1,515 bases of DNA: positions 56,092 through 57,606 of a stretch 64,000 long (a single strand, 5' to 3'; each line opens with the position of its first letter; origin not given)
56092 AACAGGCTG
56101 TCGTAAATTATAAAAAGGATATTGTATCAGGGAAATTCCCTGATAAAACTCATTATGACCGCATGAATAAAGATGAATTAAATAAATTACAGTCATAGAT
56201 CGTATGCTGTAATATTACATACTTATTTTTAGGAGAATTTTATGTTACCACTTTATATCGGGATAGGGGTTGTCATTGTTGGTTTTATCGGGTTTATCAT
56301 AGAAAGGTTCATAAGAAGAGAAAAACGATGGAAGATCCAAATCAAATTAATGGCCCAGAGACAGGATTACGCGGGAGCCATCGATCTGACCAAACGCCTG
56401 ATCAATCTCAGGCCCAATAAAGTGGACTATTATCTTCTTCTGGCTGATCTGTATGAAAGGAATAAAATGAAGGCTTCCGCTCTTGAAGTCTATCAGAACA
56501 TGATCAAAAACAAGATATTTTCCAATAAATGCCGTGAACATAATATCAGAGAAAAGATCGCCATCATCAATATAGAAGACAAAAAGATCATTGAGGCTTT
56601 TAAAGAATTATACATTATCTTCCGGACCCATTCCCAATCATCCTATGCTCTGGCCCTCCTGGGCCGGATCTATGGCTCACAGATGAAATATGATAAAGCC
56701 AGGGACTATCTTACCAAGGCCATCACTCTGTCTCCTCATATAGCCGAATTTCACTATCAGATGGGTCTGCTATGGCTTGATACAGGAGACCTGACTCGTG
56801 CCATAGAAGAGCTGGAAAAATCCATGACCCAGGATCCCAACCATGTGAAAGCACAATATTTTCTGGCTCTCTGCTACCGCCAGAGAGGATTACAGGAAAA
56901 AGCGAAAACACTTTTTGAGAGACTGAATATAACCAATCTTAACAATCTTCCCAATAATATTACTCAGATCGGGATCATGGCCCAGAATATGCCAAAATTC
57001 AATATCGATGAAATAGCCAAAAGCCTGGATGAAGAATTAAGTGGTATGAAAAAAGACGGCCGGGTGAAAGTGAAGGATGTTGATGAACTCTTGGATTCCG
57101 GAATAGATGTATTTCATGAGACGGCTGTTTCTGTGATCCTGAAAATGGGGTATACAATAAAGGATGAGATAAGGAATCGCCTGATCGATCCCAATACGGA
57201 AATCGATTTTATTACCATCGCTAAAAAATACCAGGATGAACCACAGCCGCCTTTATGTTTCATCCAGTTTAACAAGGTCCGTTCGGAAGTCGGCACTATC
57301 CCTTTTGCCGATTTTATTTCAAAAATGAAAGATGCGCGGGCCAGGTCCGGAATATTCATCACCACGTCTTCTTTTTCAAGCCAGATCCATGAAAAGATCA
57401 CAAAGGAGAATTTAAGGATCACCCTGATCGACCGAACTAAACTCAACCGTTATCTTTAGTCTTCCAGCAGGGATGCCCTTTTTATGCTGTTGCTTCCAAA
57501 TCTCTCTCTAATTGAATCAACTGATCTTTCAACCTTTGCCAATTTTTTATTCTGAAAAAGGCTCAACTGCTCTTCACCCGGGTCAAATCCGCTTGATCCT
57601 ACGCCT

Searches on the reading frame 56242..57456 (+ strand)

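Call 20: search_protein_families(library=pfam, proteins=[window:56242-57456:+], max_evalue=0.001)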
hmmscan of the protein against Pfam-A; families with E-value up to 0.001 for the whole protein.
window:56242-57456:+ (405 aa): 21 families
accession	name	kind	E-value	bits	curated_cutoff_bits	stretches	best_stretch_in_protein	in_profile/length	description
PF07719.23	TPR_2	-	1.3e-17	62.8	27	1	168-201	1-34/34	Tetratricopeptide repeat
PF13181.12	TPR_8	-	3.7e-14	52.1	25.7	1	136-165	3-32/34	Tetratricopeptide repeat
PF14559.12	TPR_19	-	7.6e-14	52.2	25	1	180-232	3-55/68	Tetratricopeptide repeat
PF13432.12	TPR_16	-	1.9e-13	51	32.7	1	140-199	3-62/65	Tetratricopeptide repeat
PF00515.34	TPR_1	-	3e-13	49.4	27.8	1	135-166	2-33/34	Tetratricopeptide repeat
PF13414.12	TPR_11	-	1.1e-11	44.7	26.8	0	39-74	6-41/42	TPR repeat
PF13431.12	TPR_17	-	2.6e-11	43.3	24.4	0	51-81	3-33/34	Tetratricopeptide repeat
PF04471.18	Mrr_cat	-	5.8e-11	43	21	1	291-404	9-114/115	Restriction endonuclease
PF13428.12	TPR_14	-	6.8e-11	42.2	23.5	0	137-175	4-42/44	Tetratricopeptide repeat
PF13424.12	TPR_12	-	2.9e-10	40.6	30.1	0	171-227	6-70/77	Tetratricopeptide repeat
PF13174.12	TPR_6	-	7e-10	39.3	26.3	0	63-90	2-29/33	Tetratricopeptide repeat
PF12895.13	ANAPC3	-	9.7e-09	35.8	27.2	0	184-229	5-52/82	Anaphase-promoting complex, cyclosome, subunit 3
PF23914.1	TPR_CcmH_CycH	-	3.2e-08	34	42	1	138-228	54-147/158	Cytochrome c-type biogenesis protein H TPR domain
PF25062.1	ARM_TT21_N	-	3.4e-06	27.4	40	1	122-243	88-209/222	Tetratricopeptide repeat protein 21 N-terminal ARM repeat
PF13371.12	TPR_9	-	3.6e-06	27.3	35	0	141-202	2-63/73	Tetratricopeptide repeat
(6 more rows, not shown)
